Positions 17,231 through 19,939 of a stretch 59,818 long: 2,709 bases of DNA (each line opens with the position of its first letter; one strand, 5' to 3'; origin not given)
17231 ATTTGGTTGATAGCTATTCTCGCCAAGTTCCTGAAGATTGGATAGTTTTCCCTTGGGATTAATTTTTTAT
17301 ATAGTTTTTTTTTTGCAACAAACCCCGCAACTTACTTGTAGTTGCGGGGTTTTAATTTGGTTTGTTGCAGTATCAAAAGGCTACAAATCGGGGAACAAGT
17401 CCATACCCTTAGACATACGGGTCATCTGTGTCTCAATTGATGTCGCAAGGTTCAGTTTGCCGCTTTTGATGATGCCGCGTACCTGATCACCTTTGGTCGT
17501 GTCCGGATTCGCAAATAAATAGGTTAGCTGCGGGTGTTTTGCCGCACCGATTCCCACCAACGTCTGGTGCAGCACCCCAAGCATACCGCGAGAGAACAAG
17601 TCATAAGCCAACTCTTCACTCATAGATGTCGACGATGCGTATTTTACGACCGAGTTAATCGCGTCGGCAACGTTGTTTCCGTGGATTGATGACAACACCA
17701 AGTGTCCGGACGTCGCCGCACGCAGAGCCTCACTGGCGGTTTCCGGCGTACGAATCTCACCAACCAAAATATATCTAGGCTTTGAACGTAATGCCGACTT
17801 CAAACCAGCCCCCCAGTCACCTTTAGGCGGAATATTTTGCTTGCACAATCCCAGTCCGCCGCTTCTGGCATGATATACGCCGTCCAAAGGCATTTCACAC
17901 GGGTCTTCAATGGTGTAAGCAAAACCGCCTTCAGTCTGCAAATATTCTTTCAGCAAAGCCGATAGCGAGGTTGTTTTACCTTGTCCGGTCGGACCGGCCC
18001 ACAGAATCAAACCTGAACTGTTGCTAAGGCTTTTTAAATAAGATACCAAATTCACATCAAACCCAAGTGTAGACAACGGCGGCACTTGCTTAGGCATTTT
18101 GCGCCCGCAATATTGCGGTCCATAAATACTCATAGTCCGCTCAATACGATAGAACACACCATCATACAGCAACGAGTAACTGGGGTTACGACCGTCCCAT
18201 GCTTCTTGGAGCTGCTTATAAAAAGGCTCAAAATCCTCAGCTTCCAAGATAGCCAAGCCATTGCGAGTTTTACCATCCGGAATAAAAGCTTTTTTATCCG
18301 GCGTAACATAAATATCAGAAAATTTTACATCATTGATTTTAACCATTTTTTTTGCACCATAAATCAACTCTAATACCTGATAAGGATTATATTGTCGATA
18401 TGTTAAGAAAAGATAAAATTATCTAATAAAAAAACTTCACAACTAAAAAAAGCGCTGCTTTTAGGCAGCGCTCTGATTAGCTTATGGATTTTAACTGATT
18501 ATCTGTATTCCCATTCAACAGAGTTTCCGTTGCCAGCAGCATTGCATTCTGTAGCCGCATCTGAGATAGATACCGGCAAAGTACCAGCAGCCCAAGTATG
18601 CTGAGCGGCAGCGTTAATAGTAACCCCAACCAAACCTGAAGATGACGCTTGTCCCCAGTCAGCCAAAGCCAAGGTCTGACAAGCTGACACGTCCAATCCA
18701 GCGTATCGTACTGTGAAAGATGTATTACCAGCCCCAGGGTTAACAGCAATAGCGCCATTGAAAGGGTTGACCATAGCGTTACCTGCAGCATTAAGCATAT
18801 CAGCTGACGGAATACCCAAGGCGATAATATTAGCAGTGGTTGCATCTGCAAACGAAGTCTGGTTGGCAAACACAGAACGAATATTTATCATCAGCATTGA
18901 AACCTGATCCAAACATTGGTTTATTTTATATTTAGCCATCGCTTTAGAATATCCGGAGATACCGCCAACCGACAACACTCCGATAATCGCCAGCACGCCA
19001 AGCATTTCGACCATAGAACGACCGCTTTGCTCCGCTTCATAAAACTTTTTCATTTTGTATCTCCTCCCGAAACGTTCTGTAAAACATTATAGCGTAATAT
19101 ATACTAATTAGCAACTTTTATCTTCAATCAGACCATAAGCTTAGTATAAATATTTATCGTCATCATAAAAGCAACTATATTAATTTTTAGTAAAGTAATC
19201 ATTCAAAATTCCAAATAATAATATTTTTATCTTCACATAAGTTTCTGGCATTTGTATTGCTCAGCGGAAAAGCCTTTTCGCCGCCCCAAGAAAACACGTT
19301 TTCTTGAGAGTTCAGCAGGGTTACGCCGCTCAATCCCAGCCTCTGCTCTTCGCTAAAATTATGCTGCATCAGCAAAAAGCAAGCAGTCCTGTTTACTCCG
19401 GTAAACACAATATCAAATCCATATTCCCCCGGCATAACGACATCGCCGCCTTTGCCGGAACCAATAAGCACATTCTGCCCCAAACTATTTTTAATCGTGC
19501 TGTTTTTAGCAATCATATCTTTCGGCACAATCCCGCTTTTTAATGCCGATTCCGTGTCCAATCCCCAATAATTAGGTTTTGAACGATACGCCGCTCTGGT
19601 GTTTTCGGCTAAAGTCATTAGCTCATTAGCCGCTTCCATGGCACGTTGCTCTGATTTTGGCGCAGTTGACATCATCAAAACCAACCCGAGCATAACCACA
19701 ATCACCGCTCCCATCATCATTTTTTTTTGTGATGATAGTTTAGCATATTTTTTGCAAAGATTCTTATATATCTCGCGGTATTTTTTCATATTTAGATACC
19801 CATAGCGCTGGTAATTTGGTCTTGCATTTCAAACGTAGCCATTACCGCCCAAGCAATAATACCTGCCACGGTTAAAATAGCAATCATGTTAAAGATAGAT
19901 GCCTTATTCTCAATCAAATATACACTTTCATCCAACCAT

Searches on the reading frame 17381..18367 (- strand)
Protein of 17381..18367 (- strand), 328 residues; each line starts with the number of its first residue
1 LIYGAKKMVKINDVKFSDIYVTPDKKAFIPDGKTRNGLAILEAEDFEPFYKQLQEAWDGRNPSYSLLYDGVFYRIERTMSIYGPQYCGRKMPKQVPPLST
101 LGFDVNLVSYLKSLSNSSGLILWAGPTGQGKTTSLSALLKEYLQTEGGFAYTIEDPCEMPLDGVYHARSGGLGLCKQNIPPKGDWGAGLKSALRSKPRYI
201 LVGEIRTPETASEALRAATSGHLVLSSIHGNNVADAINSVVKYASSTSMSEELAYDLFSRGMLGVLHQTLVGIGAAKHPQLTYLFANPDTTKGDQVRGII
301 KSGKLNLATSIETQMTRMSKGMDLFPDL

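Call 7: search_protein_families(library=pfam, proteins=[window:17381-18367:-], max_evalue=0.001)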
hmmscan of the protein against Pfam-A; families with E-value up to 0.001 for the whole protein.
window:17381-18367:- (328 aa): 1 family
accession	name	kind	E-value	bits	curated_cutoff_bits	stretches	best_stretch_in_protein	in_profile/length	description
PF00437.27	T2SSE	-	7.3e-31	107.6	24.9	1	98-271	121-278/370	Type II/IV secretion system protein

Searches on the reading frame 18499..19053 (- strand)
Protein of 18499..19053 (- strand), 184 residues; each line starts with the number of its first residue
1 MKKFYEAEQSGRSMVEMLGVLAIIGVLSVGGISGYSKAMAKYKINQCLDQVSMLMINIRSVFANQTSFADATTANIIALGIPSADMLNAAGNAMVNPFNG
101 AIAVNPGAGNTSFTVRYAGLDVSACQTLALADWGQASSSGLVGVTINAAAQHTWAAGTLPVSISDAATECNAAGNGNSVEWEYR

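Call 68: search_protein_families(library=pfam, proteins=[window:18499-19053:-], max_evalue=0.01)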
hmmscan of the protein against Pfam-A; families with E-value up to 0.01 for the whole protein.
window:18499-19053:- (184 aa): 2 families
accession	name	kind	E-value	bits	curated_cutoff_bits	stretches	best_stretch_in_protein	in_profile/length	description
PF05307.16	Bundlin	-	7.3e-14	52.7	22.3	1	42-183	7-150/151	Bundlin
PF08805.16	PilS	-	3.8e-13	50.1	22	1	44-179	4-133/138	PilS N terminal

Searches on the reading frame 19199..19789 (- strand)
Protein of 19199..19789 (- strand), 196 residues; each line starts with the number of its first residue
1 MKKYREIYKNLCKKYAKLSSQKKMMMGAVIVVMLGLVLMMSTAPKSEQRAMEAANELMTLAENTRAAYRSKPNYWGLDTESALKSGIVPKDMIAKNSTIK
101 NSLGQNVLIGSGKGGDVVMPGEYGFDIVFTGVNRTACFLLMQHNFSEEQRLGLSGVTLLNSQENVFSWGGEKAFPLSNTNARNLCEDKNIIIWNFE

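Call 5: search_protein_families(library=ncbifam, proteins=[window:19199-19789:-], max_evalue=0.01)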
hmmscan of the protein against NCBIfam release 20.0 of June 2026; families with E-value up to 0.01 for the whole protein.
window:19199-19789:- (196 aa): 0 families

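Call 110: search_protein_families(library=pfam, proteins=[window:19199-19786:-], max_evalue=1)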
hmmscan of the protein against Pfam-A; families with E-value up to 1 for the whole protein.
window:19199-19786:- (195 aa): 2 families
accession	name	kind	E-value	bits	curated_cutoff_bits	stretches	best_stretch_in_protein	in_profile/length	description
PF08805.16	PilS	-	2.9e-10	40.7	22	1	48-142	3-93/138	PilS N terminal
PF05307.16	Bundlin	-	3.2e-10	40.9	22.3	1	46-185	6-134/151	Bundlin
